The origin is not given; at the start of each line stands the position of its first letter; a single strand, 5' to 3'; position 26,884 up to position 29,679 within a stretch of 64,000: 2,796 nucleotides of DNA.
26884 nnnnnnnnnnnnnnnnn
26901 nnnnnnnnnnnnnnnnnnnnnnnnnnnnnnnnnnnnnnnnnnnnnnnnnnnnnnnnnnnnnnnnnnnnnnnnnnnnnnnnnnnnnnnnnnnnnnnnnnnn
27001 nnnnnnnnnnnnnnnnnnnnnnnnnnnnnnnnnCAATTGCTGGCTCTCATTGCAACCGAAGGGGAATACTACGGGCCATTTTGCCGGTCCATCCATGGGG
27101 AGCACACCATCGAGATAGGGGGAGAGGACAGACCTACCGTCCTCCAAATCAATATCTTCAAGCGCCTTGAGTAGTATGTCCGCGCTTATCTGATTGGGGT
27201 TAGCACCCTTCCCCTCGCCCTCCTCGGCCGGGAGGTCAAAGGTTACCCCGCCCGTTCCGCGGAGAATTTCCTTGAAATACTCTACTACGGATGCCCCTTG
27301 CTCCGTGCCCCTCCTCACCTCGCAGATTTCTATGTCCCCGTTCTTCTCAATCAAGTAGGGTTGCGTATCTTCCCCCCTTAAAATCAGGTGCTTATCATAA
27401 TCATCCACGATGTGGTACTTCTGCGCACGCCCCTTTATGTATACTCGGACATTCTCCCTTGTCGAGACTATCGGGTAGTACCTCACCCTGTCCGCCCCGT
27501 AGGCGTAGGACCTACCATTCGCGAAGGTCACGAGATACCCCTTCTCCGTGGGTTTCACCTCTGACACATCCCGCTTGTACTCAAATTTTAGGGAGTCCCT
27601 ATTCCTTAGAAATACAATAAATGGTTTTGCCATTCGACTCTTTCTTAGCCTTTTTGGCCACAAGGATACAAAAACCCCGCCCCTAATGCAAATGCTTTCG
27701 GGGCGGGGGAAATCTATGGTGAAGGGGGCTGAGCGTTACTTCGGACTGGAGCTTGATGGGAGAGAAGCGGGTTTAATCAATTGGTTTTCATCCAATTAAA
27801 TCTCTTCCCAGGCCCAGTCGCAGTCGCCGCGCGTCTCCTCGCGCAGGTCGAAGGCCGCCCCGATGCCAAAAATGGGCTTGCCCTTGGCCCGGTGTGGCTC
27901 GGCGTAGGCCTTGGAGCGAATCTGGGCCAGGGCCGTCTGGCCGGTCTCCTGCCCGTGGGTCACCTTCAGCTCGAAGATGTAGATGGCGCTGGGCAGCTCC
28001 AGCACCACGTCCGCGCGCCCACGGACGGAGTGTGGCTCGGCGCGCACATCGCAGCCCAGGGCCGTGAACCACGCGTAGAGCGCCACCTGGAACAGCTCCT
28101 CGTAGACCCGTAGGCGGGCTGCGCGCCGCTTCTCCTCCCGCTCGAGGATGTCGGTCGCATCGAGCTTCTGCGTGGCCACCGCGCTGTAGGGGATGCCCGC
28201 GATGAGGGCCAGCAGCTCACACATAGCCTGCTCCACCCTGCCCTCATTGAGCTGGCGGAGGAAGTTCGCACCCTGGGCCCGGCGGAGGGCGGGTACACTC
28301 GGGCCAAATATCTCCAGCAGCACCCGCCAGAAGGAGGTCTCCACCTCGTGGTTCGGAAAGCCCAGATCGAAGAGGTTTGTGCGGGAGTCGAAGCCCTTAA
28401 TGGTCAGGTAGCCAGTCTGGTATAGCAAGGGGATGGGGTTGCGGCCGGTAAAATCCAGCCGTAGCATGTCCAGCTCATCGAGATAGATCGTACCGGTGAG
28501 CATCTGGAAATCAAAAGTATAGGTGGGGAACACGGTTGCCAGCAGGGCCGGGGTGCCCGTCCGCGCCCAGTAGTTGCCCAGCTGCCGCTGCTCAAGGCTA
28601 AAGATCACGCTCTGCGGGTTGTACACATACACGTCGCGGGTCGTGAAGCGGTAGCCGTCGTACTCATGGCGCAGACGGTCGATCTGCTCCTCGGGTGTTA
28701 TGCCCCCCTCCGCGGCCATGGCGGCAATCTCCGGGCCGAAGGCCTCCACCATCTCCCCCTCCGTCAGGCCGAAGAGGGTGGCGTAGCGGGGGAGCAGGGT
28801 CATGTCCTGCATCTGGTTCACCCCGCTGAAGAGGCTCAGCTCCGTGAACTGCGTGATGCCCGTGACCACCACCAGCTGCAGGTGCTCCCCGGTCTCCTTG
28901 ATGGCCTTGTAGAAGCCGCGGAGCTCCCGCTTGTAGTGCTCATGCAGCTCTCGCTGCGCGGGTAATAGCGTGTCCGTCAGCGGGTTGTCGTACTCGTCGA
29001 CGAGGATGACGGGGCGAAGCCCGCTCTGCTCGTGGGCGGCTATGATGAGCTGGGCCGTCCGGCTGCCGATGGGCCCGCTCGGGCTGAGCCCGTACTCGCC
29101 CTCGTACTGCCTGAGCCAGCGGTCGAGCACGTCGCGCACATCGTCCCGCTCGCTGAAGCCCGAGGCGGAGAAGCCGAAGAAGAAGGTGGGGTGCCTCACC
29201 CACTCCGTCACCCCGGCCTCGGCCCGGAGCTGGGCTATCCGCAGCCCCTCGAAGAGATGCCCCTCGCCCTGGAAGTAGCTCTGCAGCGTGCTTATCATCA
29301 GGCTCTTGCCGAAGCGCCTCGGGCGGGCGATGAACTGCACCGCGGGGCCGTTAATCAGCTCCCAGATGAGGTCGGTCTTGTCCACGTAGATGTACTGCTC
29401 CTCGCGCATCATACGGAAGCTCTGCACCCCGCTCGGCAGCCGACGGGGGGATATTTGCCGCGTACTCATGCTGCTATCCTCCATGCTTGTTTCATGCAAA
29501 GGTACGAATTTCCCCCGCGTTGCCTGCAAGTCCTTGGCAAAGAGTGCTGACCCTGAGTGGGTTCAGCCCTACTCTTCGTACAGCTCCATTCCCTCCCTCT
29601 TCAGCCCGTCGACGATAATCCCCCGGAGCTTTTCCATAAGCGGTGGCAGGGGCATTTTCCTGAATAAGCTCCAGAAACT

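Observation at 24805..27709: Low-GC, self-contained helicase-nuclease gene: candidate single-protein defence system of an undescribed architecture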

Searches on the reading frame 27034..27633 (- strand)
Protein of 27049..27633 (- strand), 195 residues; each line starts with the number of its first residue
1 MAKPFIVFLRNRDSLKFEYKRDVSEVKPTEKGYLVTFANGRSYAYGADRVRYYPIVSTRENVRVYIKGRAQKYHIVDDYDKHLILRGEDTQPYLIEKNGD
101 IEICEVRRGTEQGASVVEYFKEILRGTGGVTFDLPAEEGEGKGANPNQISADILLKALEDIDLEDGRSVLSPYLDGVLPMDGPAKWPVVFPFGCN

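Call 24: search_protein_representatives(protein=window:27049-27633:-)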
Query: 195 residues. Proteins with E-value up to 0.001 (for the whole library): 30; up to 1e-10: 18; up to 1e-30: 5. The best 30 are listed.
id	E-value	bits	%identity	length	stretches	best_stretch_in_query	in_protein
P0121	4.1e-49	183.3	49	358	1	1-195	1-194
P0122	2.6e-44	167.6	42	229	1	5-195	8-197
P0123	3.4e-38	147.7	44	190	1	2-180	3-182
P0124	3.0e-37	144.5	46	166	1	1-166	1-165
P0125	6.2e-31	123.9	48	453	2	91-195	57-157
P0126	2.2e-28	115.6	34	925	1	2-195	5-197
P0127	9.9e-27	110.2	36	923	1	3-195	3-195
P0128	1.5e-26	109.6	35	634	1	4-195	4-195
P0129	7.3e-26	107.4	36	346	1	5-195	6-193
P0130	4.5e-24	101.5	46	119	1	1-110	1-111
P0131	3.4e-18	82.4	60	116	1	1-68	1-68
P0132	5.0e-17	78.5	29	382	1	1-195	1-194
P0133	5.6e-17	78.4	54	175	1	110-195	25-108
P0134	6.7e-17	78.1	29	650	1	6-195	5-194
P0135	4.2e-16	75.5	61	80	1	1-62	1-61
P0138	1.5e-12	63.9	26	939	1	23-195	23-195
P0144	3.7e-07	46.3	35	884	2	111-195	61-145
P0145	4.0e-07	46.2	24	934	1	3-195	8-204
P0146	1.1e-06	44.8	27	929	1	2-195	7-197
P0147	2.0e-06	44.0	35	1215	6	115-155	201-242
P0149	6.3e-04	35.8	31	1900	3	91-166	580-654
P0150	7.5e-04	35.6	36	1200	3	25-69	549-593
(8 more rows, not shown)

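Call 25: search_protein_families(library=pfam, proteins=[P0126, P0127, P0138, P0145, P0146, P0144, P0147, P0149, P0150], max_evalue=0.0001)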
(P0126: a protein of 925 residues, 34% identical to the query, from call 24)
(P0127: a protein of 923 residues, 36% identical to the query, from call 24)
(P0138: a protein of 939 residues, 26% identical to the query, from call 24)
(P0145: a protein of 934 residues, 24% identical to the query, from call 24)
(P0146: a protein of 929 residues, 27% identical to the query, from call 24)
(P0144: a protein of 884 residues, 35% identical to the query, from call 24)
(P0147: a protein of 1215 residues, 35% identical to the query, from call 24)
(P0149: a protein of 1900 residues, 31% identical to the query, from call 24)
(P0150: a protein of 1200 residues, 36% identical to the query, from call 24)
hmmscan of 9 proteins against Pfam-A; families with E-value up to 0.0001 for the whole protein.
P0126 (925 aa): 11 families
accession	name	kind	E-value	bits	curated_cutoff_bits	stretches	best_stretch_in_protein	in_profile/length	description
PF13087.12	AAA_12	-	3e-22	79.6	27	1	640-730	93-191/195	AAA domain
PF13086.12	AAA_11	-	1.2e-21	78.2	27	1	196-543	2-253/257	AAA domain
PF10881.14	DUF2726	-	1.9e-13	50.7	24.7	1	796-912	9-123/126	Protein of unknown function (DUF2726)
PF13245.12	AAA_19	-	2e-13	51.1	25.1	1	200-276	1-78/134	AAA domain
PF13604.12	AAA_30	-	6.7e-11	42.7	27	1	197-259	3-67/191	AAA domain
PF01443.25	Viral_helicase1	-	1.1e-07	32.4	21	0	492-552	46-109/228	Viral superfamily 1 RNA helicase core domain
PF09848.15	SLFN-g3_helicase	-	3.6e-06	26.9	24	1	213-267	4-56/354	Schlafen group 3, DNA/RNA helicase domain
PF18741.7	MTES_1575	-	3.8e-06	27.3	38.2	1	845-899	25-78/96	REase_MTES_1575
PF13538.12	UvrD_C_2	-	4.5e-06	26.9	27.4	1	681-730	2-52/52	UvrD-like helicase C-terminal domain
PF20720.3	nSTAND3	-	1.3e-05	25.3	27.2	1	197-256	4-62/155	Novel STAND NTPase 3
PF00580.27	UvrD-helicase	-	3.6e-05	24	23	1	197-374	2-136/271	UvrD/REP helicase N-terminal domain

P0127 (923 aa): 9 families
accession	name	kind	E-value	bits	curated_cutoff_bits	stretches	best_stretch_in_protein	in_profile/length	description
PF13086.12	AAA_11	-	2.1e-21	77.3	27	1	194-547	2-254/257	AAA domain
PF13087.12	AAA_12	-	6.7e-21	75.2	27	1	661-733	110-191/195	AAA domain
PF13245.12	AAA_19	-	8.4e-14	52.3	25.1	1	198-257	1-62/134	AAA domain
PF13604.12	AAA_30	-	1e-12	48.6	27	1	195-255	3-65/191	AAA domain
PF10881.14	DUF2726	-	1.4e-12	47.9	24.7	1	831-912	44-124/126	Protein of unknown function (DUF2726)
PF01443.25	Viral_helicase1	-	3.3e-07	30.8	21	0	664-733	158-227/228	Viral superfamily 1 RNA helicase core domain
PF18741.7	MTES_1575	-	3.3e-06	27.5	38.2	1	838-898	19-78/96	REase_MTES_1575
PF00580.27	UvrD-helicase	-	1.3e-05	25.4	23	1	195-345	2-133/271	UvrD/REP helicase N-terminal domain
PF09848.15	SLFN-g3_helicase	-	7.2e-05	22.6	24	0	210-260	3-55/354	Schlafen group 3, DNA/RNA helicase domain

P0138 (939 aa): 8 families
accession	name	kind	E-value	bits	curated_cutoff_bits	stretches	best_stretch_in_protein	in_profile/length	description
PF13087.12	AAA_12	-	4.8e-25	88.7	27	1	582-742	4-191/195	AAA domain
PF13086.12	AAA_11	-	1.4e-24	87.7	27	1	194-555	2-257/257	AAA domain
PF13245.12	AAA_19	-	4.6e-13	49.9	25.1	1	198-256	1-61/134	AAA domain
PF13604.12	AAA_30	-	6.8e-12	45.9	27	1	195-255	3-65/191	AAA domain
PF10881.14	DUF2726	-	6.3e-10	39.3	24.7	1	854-925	54-123/126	Protein of unknown function (DUF2726)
PF01443.25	Viral_helicase1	-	3e-06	27.6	21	0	514-553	61-102/228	Viral superfamily 1 RNA helicase core domain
PF13538.12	UvrD_C_2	-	3e-05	24.2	27.4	1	694-742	3-52/52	UvrD-like helicase C-terminal domain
PF09848.15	SLFN-g3_helicase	-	6.1e-05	22.9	24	0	209-259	2-54/354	Schlafen group 3, DNA/RNA helicase domain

P0145 (934 aa): 7 families
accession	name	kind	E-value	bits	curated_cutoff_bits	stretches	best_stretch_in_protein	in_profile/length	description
PF13086.12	AAA_11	-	1.9e-25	90.6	27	1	203-553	2-251/257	AAA domain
PF13087.12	AAA_12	-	4.5e-22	79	27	1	588-744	8-191/195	AAA domain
PF13245.12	AAA_19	-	2.8e-14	53.9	25.1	1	207-285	1-80/134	AAA domain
PF13604.12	AAA_30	-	1.9e-11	44.5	27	0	204-264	3-65/191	AAA domain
PF10881.14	DUF2726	-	1e-09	38.7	24.7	1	854-920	52-117/126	Protein of unknown function (DUF2726)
PF01443.25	Viral_helicase1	-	3.9e-08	33.8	21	0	496-560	37-107/228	Viral superfamily 1 RNA helicase core domain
PF00270.35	DEAD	-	5.3e-05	23.5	26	0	205-281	2-84/167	DEAD/DEAH box helicase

P0146 (929 aa): 7 families
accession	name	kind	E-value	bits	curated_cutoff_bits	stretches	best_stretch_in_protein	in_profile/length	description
PF13086.12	AAA_11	-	4.9e-22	79.4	27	1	196-547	2-252/257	AAA domain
PF13087.12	AAA_12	-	1.2e-20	74.3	27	1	581-736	6-191/195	AAA domain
PF13245.12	AAA_19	-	1.1e-14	55.2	25.1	1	200-293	1-94/134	AAA domain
PF10881.14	DUF2726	-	9.2e-13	48.5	24.7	1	837-920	41-123/126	Protein of unknown function (DUF2726)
PF13604.12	AAA_30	-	2.7e-12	47.3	27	1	197-267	3-77/191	AAA domain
PF01443.25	Viral_helicase1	-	3.5e-06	27.5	21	0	214-247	2-34/228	Viral superfamily 1 RNA helicase core domain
PF18741.7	MTES_1575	-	6.6e-06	26.6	38.2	1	852-907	24-78/96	REase_MTES_1575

P0144 (884 aa): 10 families
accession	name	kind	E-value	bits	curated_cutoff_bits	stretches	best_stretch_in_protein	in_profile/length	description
PF13087.12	AAA_12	-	4.8e-28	98.5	27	1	531-688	8-191/195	AAA domain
PF13086.12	AAA_11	-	4.1e-22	79.6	27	1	144-495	2-252/257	AAA domain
PF13245.12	AAA_19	-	1.4e-15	58.1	25.1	1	148-232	1-86/134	AAA domain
PF10881.14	DUF2726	-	1e-10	41.8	24.7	1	785-872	37-124/126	Protein of unknown function (DUF2726)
PF01443.25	Viral_helicase1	-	2.7e-10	40.9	21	0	626-687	164-226/228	Viral superfamily 1 RNA helicase core domain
PF13604.12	AAA_30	-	3.8e-10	40.3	27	1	145-212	3-72/191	AAA domain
PF00580.27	UvrD-helicase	-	2.6e-07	31.1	23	1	145-492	2-250/271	UvrD/REP helicase N-terminal domain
PF09848.15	SLFN-g3_helicase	-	4.8e-06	26.5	24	1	160-229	3-74/354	Schlafen group 3, DNA/RNA helicase domain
PF18741.7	MTES_1575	-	4.8e-05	23.8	38.2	0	802-871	25-93/96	REase_MTES_1575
PF20720.3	nSTAND3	-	5e-05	23.5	27.2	1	147-222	6-79/155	Novel STAND NTPase 3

P0147 (1215 aa): 4 families
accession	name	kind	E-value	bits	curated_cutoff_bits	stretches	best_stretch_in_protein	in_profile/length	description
PF05345.18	He_PIG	-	7.2e-20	71.7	24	1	890-978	6-95/96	Putative Ig domain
PF00353.25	HemolysinCabind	-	6.9e-09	36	23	1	1106-1139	2-35/36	RTX calcium-binding nonapeptide repeat (4 copies)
PF00028.23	Cadherin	-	3.9e-08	34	28.8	1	994-1072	4-86/93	Cadherin domain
PF23607.1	WZC_N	-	3.5e-07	31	27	0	659-721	49-107/110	Tyrosine-protein kinase Wzc, N-terminal domain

P0149 (1900 aa): 4 families
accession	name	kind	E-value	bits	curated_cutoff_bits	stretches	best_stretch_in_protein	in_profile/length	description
PF03160.20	Calx-beta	-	5.4e-207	675.4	27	14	1026-1141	1-119/119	Calx-beta domain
PF17892.7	Cadherin_5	-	7.7e-13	48.5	26.5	1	1748-1856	1-97/98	Cadherin-like domain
PF17803.7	Cadherin_4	-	3.6e-11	43.9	25.1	2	1740-1805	2-66/71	Bacterial cadherin-like domain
PF17963.7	Big_9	-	4.7e-07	31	23.6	1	1749-1853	1-87/89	Bacterial Ig domain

P0150 (1200 aa): 2 families
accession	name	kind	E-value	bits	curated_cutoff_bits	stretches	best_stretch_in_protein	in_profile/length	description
PF13290.12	CHB_HEX_C_1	-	2.2e-12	47.2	22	1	651-716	3-63/67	Chitobiase/beta-hexosaminidase C-terminal domain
PF13287.12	Fn3_assoc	-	1e-07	32.4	23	1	661-713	1-49/59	Fn3 associated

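Call 45: predict_structure(alignment_id=A2)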
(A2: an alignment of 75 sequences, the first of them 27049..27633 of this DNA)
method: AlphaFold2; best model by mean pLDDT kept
length: 195 residues; sequences in the alignment: 75
mean_pLDDT: 78.2   pTM: 0.59
mean pLDDT of the five models: 78.2, 74.6, 71.6, 71.5, 69.5
residues with pLDDT >= 90: 69; 70-90: 66; 50-70: 40; < 50: 20
segments of 3 or more residues with pLDDT < 50: 140-144, 181-191
pLDDT, mean of each block of 10 residues (from residue 1): 89 91 94 95 94 94 83 91 89 90 72 69 78 61 60 83 67 57 44 48
secondary structure, 60 per line:
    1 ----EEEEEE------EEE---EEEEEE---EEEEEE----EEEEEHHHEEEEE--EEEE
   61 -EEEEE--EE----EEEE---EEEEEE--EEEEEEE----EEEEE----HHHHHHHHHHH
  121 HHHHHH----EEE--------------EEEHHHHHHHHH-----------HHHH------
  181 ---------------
elements in order: E5-10 E17-19 E23-28 E32-37 E42-46 E50-54 E57-60 E62-66 E75-78 E82-87 E90-96 E101-105 H110-126 E131-133 E148-150 H151-159 H171-174

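Call 79: fold_search(model_id=the predicted structure, library=pdb)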
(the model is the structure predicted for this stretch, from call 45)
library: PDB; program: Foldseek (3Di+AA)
matches with E <= 10: 721; with E <= 0.001: 0
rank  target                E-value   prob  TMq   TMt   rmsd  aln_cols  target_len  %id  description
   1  4l0j                  1.9e-02  0.72  0.20  0.19  11.5       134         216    7  Structure of a translocation signal domain mediating conjugative transfer by type IV secretion systems (released 2013-06-19)
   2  9f11_H                2.0e-02  0.63  0.18  0.08  11.6       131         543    7  CryoEM structure of the F plasmid relaxosome with oriT DNA ss-27_+3ds+4_+143 and TraI its TE mode, derived from ss-27_ (released 2025-06-04)
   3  9f0z_H                3.2e-02  0.63  0.19  0.09  11.7       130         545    8  CryoEM structure of the F plasmid relaxosome with truncated TraI1-863 in its TE mode, derived from the ss-27_+8ds+9_+1 (released 2025-06-04)
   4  9f12_H                3.2e-02  0.51  0.17  0.08  11.7       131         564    7  CryoEM structure of the F plasmid relaxosome with oriT DNA ss-27_-3ds-2_+143 and TraI its TE mode, derived from ss-27_ (released 2025-06-04)
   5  9f0y_H                3.4e-02  0.44  0.17  0.08  12.1       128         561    8  CryoEM structure of the F plasmid relaxosome with TraI in its TE mode, derived from the ss-27_+8ds+9_+143-R Locally-re (released 2025-06-04)
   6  9f10_H                4.3e-02  0.51  0.18  0.08  11.6       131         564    7  CryoEM structure of the F plasmid relaxosome with TraI in its TE mode, without accessory protein TraM. Derived from th (released 2025-06-04)
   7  8ye8_A                4.5e-02  0.44  0.16  0.23  11.3       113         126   14  Crystal structure of mouse BAHCC1 TTD domain in complex with H4K20me1 peptide (released 2025-07-16)
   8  4iup_B                6.8e-02  0.47  0.17  0.23  12.4       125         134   10  crystal structure of Se-substituted arabidopsis thaliana SHH1 SAWADEE domain L200M/L218M mutant (released 2013-05-01)
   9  4iur_A                7.2e-02  0.47  0.17  0.23  12.8       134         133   10  crystal structure of SHH1 SAWADEE domain in complex with H3K9me3 peptide (released 2013-05-01)
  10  7ef3_B                7.2e-02  0.33  0.17  0.22  15.4       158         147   11  crystal structure of maize SHH2 SAWADEE domain in complex with H3K9me2 peptide (released 2021-06-30)
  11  4iuu_A                8.5e-02  0.44  0.17  0.23  12.4       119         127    8  Crystal structure of SHH1 SAWADEE domain in complex with H3K9me1 peptide (released 2013-05-01)
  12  7ef1_A                9.0e-02  0.33  0.18  0.22  14.1       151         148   12  crystal structure of maize SHH2 SAWADEE domain in complex with and H3K9me1 peptide (released 2021-06-30)
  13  4qvz_B                9.6e-02  0.51  0.17  0.17  13.3       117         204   14  FMRP N-terminal domain (released 2014-12-03)
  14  4iup_A                9.6e-02  0.38  0.16  0.23  12.9       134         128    9  crystal structure of Se-substituted arabidopsis thaliana SHH1 SAWADEE domain L200M/L218M mutant (released 2013-05-01)
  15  4iuq_A                1.1e-01  0.38  0.18  0.24  12.8       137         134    9  crystal structure of SHH1 SAWADEE domain (released 2013-05-01)
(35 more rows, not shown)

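Call 84: search_solved_structures(query=A4, max_evalue=10, show_alignments=3)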
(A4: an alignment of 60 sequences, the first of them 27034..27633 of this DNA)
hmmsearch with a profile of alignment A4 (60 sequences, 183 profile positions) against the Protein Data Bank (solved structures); distinct sequences matched with E-value up to 10: 1.
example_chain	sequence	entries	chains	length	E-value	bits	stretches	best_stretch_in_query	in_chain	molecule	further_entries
6u83_A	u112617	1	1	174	0.087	16.2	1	39-122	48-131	Outer membrane associated protein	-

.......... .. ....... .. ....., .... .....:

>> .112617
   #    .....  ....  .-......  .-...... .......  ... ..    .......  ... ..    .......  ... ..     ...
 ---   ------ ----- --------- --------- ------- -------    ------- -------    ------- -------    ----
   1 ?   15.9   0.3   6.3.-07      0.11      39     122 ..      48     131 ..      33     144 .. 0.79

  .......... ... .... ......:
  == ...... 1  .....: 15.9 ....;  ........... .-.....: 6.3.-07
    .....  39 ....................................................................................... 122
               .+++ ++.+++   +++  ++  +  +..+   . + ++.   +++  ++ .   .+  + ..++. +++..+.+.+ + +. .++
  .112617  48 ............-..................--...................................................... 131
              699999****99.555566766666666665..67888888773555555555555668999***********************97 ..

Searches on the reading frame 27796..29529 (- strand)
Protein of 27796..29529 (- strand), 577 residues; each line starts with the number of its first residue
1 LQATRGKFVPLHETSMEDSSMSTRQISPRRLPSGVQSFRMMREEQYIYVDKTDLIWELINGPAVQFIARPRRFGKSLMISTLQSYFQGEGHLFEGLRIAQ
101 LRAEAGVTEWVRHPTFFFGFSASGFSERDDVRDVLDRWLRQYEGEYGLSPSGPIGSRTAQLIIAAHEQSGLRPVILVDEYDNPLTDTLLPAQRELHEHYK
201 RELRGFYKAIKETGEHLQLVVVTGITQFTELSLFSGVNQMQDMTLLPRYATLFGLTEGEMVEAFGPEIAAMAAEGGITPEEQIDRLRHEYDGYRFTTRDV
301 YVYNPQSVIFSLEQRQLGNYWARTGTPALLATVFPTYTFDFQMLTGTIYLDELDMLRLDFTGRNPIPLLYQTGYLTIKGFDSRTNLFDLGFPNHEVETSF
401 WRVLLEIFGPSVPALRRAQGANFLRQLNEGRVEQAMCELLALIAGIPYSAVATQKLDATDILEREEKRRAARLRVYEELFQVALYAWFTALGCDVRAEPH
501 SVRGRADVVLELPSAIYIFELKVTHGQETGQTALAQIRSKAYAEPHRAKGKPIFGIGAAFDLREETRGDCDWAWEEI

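Call 7: search_protein_families(library=pfam, proteins=[window:27796-29529:-], max_evalue=0.001)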
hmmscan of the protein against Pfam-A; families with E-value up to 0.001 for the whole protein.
window:27796-29529:- (577 aa): 2 families
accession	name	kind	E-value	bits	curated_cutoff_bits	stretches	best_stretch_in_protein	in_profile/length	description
PF09820.16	AAA-ATPase_like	-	6e-49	167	26.1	1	32-234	1-201/201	Predicted AAA-ATPase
PF08011.17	PDDEXK_9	-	2.7e-14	53.4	25.5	1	476-566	2-101/105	PD-(D/E)XK nuclease superfamily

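Call 85: search_protein_families(library=padloc, proteins=[window:27796-29529:-], max_evalue=0.001)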
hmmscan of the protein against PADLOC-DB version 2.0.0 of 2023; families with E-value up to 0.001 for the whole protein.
window:27796-29529:- (577 aa): 0 families
